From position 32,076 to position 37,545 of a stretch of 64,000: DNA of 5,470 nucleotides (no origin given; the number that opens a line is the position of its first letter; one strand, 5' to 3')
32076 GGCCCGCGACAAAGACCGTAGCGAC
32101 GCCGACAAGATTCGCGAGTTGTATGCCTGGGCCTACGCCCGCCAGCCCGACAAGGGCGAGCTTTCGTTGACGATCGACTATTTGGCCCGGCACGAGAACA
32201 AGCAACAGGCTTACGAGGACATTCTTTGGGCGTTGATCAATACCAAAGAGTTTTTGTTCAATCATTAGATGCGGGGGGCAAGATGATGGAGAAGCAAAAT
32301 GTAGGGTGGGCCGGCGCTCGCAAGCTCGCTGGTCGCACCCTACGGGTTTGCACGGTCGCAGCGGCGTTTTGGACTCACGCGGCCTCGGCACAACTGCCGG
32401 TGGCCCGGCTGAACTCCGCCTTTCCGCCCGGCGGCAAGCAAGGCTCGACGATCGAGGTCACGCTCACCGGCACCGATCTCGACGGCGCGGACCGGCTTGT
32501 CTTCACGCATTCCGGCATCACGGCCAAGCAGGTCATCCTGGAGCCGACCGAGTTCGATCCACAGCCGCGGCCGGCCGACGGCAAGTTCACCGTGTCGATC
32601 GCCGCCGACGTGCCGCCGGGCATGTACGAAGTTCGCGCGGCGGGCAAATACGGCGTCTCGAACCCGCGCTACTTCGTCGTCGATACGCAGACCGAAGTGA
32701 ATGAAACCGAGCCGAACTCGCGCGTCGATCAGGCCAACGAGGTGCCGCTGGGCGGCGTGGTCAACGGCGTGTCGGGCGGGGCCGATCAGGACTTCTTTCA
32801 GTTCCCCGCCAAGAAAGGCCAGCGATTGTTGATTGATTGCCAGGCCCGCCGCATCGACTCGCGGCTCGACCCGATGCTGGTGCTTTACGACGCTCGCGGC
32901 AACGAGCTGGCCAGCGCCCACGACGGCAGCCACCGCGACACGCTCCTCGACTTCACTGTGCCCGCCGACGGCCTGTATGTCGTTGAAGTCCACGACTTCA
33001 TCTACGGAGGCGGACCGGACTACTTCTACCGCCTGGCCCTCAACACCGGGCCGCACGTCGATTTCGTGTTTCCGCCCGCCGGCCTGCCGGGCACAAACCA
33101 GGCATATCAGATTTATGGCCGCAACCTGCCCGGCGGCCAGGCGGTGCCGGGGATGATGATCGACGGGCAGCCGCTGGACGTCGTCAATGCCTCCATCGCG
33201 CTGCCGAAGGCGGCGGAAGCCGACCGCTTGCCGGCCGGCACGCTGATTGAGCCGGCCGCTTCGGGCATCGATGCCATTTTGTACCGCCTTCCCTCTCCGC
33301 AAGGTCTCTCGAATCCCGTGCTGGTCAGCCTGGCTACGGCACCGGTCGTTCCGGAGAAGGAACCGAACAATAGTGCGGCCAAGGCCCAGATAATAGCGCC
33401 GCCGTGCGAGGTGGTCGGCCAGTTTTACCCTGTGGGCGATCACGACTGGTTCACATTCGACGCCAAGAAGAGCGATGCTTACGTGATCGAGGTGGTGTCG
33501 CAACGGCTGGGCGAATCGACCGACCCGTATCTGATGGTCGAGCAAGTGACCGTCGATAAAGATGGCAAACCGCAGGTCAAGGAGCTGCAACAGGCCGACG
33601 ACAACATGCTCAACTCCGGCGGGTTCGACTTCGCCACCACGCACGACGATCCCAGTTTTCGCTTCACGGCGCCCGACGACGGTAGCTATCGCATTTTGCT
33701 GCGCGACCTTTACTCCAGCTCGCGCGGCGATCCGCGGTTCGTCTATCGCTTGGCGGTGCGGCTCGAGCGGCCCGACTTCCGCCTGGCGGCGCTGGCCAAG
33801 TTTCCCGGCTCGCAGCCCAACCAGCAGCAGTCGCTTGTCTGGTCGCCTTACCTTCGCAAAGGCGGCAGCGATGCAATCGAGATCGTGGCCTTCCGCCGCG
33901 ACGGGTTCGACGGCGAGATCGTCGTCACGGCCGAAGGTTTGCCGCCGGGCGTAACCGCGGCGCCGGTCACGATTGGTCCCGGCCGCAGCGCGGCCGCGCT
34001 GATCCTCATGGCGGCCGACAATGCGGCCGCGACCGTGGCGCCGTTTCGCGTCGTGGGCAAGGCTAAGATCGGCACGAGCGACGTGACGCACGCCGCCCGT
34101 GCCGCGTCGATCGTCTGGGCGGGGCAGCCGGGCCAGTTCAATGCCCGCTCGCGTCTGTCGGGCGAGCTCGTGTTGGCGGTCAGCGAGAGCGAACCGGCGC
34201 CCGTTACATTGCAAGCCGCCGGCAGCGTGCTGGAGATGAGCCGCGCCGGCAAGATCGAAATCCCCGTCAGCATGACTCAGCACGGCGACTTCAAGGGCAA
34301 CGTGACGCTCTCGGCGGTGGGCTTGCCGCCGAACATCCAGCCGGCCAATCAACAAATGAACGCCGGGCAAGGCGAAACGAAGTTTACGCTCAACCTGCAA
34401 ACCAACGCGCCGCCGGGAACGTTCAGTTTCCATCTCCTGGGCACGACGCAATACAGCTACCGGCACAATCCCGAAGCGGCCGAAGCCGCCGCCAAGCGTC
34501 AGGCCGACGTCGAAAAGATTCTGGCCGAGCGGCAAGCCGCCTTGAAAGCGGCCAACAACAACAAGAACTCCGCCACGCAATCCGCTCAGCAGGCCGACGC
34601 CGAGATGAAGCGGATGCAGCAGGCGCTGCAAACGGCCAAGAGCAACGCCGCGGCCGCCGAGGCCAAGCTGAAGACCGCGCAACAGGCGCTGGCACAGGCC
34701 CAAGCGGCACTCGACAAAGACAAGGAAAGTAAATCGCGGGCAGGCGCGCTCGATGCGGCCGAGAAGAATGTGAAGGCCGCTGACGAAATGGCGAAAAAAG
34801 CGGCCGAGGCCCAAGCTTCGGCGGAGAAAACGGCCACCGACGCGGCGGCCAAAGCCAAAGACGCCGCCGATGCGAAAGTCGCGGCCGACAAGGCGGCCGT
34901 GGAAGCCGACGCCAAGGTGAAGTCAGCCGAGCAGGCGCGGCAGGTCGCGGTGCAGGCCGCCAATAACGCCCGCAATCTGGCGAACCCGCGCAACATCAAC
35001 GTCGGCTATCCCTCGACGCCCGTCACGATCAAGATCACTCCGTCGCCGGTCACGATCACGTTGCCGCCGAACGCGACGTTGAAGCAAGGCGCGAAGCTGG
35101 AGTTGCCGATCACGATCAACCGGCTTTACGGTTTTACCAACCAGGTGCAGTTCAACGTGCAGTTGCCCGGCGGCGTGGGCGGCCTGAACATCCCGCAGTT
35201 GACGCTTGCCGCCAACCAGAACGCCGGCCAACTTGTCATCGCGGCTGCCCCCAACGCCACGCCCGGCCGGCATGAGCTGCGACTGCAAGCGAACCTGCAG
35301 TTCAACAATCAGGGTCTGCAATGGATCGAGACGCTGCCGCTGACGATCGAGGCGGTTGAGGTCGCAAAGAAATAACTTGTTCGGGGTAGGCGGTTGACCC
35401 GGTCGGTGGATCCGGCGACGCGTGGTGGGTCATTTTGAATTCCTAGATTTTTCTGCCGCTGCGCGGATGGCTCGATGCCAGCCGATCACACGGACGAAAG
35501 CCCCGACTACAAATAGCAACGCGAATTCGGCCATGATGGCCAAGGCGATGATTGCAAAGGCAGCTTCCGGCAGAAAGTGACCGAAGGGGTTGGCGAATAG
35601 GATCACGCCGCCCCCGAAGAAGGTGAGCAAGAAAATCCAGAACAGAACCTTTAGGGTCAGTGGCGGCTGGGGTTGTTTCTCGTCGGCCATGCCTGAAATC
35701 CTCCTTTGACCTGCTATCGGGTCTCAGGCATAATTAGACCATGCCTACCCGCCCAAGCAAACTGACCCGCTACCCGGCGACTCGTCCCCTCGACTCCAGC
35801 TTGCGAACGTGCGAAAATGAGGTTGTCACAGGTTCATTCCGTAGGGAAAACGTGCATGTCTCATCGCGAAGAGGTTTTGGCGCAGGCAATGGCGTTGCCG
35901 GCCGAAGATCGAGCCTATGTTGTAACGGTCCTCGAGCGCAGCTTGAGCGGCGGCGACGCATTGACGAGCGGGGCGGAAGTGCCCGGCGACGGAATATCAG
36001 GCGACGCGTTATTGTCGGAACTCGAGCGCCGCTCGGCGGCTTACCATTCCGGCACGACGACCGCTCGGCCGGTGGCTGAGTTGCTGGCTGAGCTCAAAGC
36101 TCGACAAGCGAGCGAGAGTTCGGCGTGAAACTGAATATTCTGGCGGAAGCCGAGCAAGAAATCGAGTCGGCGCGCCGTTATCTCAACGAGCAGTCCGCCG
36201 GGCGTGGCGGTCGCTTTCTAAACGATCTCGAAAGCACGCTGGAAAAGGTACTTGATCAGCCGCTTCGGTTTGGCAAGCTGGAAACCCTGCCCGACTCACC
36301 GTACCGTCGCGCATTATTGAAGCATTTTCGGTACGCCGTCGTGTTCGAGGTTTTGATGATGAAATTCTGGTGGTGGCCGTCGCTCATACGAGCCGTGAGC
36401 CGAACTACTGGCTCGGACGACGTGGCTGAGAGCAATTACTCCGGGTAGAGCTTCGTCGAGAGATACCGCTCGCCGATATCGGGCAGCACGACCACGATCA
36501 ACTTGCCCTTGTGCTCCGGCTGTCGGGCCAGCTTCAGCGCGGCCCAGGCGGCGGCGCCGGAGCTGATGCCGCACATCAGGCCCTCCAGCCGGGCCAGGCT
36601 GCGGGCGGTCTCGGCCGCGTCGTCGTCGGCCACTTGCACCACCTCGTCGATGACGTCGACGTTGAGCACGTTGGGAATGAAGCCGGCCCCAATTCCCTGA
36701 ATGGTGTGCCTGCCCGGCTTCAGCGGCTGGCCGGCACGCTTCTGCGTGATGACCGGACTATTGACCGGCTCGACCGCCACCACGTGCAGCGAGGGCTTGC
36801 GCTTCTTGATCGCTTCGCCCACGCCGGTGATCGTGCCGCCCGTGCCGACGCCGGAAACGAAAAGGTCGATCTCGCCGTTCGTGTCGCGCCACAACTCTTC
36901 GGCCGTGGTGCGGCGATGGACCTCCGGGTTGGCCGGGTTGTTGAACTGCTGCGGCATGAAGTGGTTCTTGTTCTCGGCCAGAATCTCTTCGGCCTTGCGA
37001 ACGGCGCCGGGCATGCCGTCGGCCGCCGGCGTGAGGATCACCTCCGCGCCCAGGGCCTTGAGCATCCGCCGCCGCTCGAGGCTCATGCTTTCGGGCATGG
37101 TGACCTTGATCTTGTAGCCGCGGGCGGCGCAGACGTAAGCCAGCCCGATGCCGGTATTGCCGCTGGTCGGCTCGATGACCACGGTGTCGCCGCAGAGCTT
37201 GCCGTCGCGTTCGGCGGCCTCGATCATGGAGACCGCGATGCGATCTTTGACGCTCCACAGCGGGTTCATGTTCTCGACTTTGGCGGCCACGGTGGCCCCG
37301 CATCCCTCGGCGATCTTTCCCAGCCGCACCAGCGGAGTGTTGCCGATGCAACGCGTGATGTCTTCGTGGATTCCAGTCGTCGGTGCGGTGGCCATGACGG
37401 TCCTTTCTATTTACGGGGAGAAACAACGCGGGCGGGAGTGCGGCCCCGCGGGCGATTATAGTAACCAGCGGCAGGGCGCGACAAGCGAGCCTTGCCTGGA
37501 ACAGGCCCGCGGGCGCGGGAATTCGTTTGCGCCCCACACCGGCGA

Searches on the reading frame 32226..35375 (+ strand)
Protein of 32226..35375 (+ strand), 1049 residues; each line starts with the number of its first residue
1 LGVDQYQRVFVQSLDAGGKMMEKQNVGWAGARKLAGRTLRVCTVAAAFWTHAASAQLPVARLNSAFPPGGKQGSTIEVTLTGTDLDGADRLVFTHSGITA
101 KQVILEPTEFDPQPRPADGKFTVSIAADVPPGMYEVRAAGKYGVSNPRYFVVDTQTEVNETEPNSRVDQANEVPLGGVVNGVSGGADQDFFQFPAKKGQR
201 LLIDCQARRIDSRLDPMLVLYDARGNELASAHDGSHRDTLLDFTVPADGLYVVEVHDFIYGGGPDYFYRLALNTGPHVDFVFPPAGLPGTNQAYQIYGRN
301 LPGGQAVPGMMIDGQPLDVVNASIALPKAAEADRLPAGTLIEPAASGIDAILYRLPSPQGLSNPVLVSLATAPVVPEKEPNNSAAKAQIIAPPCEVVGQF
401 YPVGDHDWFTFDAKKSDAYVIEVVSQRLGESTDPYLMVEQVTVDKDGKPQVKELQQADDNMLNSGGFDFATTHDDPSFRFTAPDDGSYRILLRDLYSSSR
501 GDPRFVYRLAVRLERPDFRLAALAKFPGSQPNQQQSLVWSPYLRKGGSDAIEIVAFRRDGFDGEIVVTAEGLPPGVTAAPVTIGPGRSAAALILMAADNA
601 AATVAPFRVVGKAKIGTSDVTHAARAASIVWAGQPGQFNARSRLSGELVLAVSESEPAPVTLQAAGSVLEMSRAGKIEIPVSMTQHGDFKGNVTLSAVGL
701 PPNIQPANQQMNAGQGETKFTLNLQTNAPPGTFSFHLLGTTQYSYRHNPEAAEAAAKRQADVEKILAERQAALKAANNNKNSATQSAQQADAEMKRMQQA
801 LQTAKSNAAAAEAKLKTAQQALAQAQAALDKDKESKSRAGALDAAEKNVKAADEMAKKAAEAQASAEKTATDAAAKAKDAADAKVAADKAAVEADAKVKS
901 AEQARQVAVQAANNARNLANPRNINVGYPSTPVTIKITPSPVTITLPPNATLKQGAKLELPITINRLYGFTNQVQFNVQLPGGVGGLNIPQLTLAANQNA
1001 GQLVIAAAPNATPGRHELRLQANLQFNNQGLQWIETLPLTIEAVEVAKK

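Call 29: search_protein_families(library=pfam, proteins=[window:32226-35375:+], max_evalue=0.001)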
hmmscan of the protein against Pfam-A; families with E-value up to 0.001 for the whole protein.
window:32226-35375:+ (1049 aa): 1 family
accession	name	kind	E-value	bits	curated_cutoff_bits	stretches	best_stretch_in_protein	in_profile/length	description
PF04151.21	PPC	-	4e-11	44.1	25.9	1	187-256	1-69/70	Bacterial pre-peptidase C-terminal domain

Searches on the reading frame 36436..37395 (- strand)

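Call 46: search_protein_families(library=pfam, proteins=[window:36436-37395:-], max_evalue=0.0001)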
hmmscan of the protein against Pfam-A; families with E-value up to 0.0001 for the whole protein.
window:36436-37395:- (319 aa): 1 family
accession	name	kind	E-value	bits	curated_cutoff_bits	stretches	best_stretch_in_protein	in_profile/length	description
PF00291.31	PALP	-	8.6e-81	271.9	35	1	13-306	1-295/295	Pyridoxal-phosphate dependent enzyme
